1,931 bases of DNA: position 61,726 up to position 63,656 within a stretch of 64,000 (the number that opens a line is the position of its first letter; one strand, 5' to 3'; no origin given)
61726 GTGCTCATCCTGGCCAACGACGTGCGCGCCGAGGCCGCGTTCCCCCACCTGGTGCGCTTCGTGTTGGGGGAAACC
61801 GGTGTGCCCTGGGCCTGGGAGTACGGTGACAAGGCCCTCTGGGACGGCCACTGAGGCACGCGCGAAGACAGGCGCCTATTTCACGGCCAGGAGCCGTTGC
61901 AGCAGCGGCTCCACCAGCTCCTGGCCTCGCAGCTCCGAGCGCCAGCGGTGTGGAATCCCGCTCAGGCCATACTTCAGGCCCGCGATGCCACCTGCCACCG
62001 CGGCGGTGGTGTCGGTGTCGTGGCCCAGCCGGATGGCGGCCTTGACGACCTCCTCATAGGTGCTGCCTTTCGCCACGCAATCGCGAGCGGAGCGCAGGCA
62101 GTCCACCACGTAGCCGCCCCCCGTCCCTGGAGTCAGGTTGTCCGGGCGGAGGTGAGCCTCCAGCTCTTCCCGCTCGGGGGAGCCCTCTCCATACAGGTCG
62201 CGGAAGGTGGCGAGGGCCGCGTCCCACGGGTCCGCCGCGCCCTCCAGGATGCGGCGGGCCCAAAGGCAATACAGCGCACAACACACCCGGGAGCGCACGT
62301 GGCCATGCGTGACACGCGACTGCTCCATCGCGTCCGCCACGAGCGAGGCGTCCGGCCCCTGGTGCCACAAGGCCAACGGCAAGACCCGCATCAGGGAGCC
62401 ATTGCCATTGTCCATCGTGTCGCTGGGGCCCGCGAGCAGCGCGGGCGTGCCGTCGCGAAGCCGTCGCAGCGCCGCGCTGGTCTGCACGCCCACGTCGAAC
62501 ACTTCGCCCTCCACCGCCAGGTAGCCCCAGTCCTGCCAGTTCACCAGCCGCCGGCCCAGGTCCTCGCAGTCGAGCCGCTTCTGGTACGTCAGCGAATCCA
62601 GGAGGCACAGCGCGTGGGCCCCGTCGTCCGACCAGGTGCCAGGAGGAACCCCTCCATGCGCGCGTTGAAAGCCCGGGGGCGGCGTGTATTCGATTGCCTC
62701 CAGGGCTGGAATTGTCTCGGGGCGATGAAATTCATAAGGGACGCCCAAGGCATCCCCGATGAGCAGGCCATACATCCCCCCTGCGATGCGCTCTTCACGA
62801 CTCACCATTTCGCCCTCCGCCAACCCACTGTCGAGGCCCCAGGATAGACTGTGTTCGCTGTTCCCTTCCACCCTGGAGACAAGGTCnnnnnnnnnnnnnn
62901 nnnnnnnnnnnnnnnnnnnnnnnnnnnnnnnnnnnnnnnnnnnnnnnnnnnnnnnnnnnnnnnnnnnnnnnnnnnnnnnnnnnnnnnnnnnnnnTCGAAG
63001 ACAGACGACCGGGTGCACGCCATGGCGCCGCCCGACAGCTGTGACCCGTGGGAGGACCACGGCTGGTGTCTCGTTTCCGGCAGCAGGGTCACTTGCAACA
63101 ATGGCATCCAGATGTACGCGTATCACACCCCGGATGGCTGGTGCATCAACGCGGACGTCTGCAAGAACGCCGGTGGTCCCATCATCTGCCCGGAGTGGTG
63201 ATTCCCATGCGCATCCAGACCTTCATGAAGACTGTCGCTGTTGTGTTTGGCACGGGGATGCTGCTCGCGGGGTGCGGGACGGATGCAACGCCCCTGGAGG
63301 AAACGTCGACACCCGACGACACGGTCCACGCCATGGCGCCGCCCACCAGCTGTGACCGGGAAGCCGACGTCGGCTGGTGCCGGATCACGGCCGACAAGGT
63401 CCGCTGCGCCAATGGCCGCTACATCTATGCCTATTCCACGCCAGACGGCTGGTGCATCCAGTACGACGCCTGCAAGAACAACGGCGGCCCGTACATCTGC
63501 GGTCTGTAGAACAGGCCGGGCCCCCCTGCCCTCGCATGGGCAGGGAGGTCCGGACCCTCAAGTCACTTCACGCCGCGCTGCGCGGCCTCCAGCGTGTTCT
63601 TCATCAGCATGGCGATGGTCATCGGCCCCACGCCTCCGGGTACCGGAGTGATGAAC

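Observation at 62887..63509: Tandem duplicated small disulfide-rich lipoproteins convergent with an ADP-ribosylglycohydrolase gene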

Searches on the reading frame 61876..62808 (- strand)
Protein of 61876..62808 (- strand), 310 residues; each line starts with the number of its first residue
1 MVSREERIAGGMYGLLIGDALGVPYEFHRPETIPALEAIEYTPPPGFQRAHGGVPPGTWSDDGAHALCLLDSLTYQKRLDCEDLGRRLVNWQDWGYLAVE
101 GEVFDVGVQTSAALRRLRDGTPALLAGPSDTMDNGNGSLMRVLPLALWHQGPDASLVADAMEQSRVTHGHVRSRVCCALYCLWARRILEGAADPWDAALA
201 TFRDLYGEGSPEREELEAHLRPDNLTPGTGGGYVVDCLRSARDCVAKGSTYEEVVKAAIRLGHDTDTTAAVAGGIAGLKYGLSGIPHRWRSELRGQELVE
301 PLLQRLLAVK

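Call 4: search_protein_families(library=pfam, proteins=[window:61876-62808:-], max_evalue=1)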
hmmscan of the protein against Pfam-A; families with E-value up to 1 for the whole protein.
window:61876-62808:- (310 aa): 1 family
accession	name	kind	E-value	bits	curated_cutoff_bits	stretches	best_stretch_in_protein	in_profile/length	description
PF03747.19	ADP_ribosyl_GH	-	3.4e-70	237.4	26.2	1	10-288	1-287/287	ADP-ribosylglycohydrolase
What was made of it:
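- Checked: The neighbour at 61876..62808 (-) is an ADP-ribosylglycohydrolase (PF03747, E 3.4e-70, call 4).
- ARH has no signal peptide and its Pfam match starts at residue 10 (call 4), so it is most likely cytoplasmic.
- Tried and rejected: The ARH Pfam match begins at residue 10 of the 310-aa product that starts at 62808 (call 4).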

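Call 5: search_protein_families(library=ncbifam, proteins=[window:61876-62808:-], max_evalue=1)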
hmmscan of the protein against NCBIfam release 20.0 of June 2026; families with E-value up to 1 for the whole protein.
window:61876-62808:- (310 aa): 2 families
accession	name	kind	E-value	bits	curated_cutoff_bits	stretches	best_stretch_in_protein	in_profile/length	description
NF041672.1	ADPriboarghdlase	equivalog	1.2e-38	132.9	490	1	6-306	68-355/361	ADP-ribosylarginine hydrolase Tri1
TIGR02662.1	dinitro_DRAG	equivalog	7.1e-29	100.9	337.05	1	6-294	3-268/287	ADP-ribosyl-[dinitrogen reductase] hydrolase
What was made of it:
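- The ARH is most similar, though below threshold, to the T6SS immunity hydrolase Tri1 (call 5).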

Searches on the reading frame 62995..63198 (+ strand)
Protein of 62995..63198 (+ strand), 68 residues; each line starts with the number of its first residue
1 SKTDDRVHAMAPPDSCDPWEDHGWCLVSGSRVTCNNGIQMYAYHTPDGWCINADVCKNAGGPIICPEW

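Call 75: predict_structure(alignment_id=A6)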
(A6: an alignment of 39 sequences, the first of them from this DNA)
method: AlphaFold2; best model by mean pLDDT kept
length: 68 residues; sequences in the alignment: 39
mean_pLDDT: 72.2   pTM: 0.53
mean pLDDT of the five models: 72.2, 71.7, 70.8, 69.9, 69.4
residues with pLDDT >= 90: 0; 70-90: 45; 50-70: 13; < 50: 10
segments of 3 or more residues with pLDDT < 50: 1-9
pLDDT, mean of each block of 10 residues (from residue 1): 40 67 79 86 85 81 65
secondary structure, 60 per line:
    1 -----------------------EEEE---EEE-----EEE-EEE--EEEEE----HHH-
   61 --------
elements in order: E24-27 E31-33 E39-41 E43-45 E48-52
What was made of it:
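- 62887..63201 (+): ORF1, 104 aa, the 'type-1' paralogue. Signal peptide aa 1-22 (62887-62952); lipobox Cys23 (62953-62955); acidic Thr/Ala/Pro/Asp tether aa 24-44 (62956-63018); disulfide domain aa 45-104 (63019-63198). AF2 model: core pLDDT about 80-86, five beta-strands (call 75).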

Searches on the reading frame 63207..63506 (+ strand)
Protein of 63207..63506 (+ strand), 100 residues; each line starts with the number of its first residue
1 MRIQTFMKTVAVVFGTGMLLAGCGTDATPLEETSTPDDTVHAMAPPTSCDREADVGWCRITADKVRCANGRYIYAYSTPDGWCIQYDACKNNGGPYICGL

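Call 4: search_protein_families(library=pfam, proteins=[window:63207-63506:+], max_evalue=1)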
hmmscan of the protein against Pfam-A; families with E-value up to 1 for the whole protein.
seq(100 aa): 0 families

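Call 5: search_protein_families(library=ncbifam, proteins=[window:63207-63506:+], max_evalue=1)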
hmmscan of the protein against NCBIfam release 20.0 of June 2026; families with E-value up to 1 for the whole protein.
seq(100 aa): 2 families
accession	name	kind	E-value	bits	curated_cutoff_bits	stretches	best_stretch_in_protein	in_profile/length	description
NF047847.2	SS_mature_LptM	equivalog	0.11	12.6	27.7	1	7-24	1-21/31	LPS translocon maturation chaperone LptM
NF058647.1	lipo_LytA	equivalog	0.17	12.1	110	1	8-35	3-30/107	acidic lipoprotein LytA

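Call 6: find_homologous_proteins(query=window:63207-63506:+, max_evalue=0.01)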
Query seq(100 aa) (100 aa): 9 proteins with E <= 0.01 among 9 candidates.
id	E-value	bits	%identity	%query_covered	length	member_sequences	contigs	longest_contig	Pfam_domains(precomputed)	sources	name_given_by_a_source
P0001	8.0e-64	230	97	100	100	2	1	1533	-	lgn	-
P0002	4.6e-41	157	65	100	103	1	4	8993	-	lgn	-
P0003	1.7e-37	145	65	93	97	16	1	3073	-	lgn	-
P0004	1.1e-36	143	58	100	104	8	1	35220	-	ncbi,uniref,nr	ncbi:hypothetical protein HI113_14405 [Corallococcus exiguus]|uniref:hypothetical protein n=1 Tax=Co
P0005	2.4e-36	142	62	93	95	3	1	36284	-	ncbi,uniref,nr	ncbi:hypothetical protein [Corallococcus exiguus]|uniref:hypothetical protein n=1 Tax=Corallococcus 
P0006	6.2e-35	137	57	100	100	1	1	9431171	-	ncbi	-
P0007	4.8e-28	115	54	100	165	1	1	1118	-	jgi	jgi:hypothetical protein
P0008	5.3e-26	108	74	61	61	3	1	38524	-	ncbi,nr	ncbi:hypothetical protein D7X99_32525 [Corallococcus sp. AB032C]|nr:hypothetical protein D7X99_32525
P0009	3.8e-19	86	62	63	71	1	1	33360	-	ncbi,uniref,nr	ncbi:hypothetical protein HPP05_16890 [Corallococcus exiguus]|uniref:hypothetical protein n=1 Tax=Co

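Call 10: find_related_loci(query=A1, collection=genome_contigs, flank=6000)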
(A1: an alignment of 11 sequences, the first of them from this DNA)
Query A1 (100 aa) in genome_contigs; peptide patterns used: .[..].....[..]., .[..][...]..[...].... (x = any residue, [..] = any of these).
117 stretches matched a pattern; 2 encode a relative of the query (tblastn E <= 1e-3); 2 distinct loci.
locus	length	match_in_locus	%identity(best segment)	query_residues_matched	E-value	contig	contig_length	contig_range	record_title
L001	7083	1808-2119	57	1-100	3e-39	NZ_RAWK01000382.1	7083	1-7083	Corallococcus aberystwythensis strain AB050A NODE_382_7083_cov_27.2251_ID_12203, whole genome shotgun sequence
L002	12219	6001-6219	52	26-98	5e-21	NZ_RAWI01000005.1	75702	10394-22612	Corallococcus praedator strain CA031B NODE_5_75702_cov_42.3593, whole genome shotgun sequence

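Call 20: find_encoding_contigs(protein=window:63207-63506:+, flank=6000, max_places=4)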
Protein seq(100 aa) (100 aa): 1 contig read that carries it; 1 place shown.
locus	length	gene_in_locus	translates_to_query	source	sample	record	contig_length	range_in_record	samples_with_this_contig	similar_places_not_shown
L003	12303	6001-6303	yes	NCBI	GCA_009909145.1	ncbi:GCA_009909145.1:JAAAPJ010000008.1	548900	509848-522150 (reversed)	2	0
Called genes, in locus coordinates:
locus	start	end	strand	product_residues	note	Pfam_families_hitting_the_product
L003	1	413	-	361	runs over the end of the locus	PF01571:GCV_T, PF08669:GCV_T_C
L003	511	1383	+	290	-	PF02219:MTHFR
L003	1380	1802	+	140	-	-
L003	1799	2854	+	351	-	PF00742:Homoserine_dh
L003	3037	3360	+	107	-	-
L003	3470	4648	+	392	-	PF00144:Beta-lactamase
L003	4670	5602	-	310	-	PF03747:ADP_ribosyl_GH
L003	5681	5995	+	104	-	-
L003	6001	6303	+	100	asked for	-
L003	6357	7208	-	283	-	PF00763:THF_DHG_CYH, PF02882:THF_DHG_CYH_C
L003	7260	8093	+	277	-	PF04391:DUF533 (faint), PF05099:TerB, PF00226:DnaJ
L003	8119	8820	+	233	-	PF01713:Smr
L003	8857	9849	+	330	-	PF00962:A_deaminase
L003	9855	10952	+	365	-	PF01180:DHO_dh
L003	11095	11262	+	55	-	-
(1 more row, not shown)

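Call 21: find_encoding_contigs(protein=P0006, flank=6000, max_places=4)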
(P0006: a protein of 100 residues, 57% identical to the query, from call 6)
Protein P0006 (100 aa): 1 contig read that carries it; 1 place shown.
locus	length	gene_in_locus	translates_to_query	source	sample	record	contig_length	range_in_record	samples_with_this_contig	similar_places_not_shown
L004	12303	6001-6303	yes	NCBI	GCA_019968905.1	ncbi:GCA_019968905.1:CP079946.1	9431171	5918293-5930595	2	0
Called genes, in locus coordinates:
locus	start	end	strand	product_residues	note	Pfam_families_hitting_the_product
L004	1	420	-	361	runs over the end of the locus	PF01571:GCV_T, PF08669:GCV_T_C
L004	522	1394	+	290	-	PF02219:MTHFR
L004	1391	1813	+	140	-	-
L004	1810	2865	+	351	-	PF00742:Homoserine_dh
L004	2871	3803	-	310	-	PF03747:ADP_ribosyl_GH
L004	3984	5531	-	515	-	PF00691:OmpA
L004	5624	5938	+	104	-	-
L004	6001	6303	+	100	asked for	-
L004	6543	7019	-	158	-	PF09346:SMI1_KNR4, PF14568:SUKH_6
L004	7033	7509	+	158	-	-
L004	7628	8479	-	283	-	PF00763:THF_DHG_CYH, PF02882:THF_DHG_CYH_C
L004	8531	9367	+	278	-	PF05099:TerB, PF00226:DnaJ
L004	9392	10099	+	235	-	PF01713:Smr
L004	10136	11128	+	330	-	PF00962:A_deaminase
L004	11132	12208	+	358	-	PF01180:DHO_dh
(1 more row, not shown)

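Call 50: search_protein_families(library=pfam, alignment_id=A4, max_evalue=1)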
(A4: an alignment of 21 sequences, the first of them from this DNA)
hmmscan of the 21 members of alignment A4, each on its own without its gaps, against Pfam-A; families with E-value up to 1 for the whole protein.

A. member 1, seq(100 aa): 0 families

B. families by the number of members that match (of 21 scanned): 3 families
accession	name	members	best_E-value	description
PF10907.13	DUF2749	1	0.21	Protein of unknown function (DUF2749)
PF19297.4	QcrA_N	1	0.3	QcrA subunit N-terminal region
PF13627.12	LptM_cons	1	0.55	LPS-assembly lipoprotein LptM, conserved region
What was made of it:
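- On MliC/PliC-type lipoprotein lysozyme inhibitors and other Pfam inhibitor families: hmmscan against Pfam-A at E up to 1 gives no inhibitor family for the two window proteins or for 21 family members (calls 4, 50).
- There is no match to any known immunity family (calls 4, 5, 50). No similarity to any carbohydrate-binding module or peptidoglycan-binding domain in Pfam (calls 4, 50).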

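Call 72: find_encoding_contigs(protein=P0002, flank=4000, max_places=2)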
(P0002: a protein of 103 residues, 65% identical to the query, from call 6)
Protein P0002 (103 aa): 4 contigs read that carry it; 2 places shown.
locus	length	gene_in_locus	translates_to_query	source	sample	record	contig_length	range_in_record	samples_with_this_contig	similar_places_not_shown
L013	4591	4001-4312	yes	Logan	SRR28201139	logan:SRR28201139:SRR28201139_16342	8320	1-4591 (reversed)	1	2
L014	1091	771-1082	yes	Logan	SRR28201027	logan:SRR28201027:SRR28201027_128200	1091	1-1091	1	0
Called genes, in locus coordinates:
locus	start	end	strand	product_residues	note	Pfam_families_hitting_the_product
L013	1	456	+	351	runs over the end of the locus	PF00742:Homoserine_dh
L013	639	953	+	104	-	-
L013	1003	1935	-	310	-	PF03747:ADP_ribosyl_GH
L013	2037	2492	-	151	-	PF03061:4HBT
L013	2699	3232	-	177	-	PF00583:Acetyltransf_1, PF13673:Acetyltransf_10, PF13508:Acetyltransf_7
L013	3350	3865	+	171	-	PF01047:MarR (weak), PF12840:HTH_20 (faint), PF13404:HTH_AsnC-type, PF13412:HTH_24, PF01037:AsnC_trans_reg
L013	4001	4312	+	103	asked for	-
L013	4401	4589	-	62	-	?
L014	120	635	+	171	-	PF01047:MarR (weak), PF12840:HTH_20 (faint), PF13404:HTH_AsnC-type, PF13412:HTH_24, PF01037:AsnC_trans_reg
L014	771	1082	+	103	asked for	-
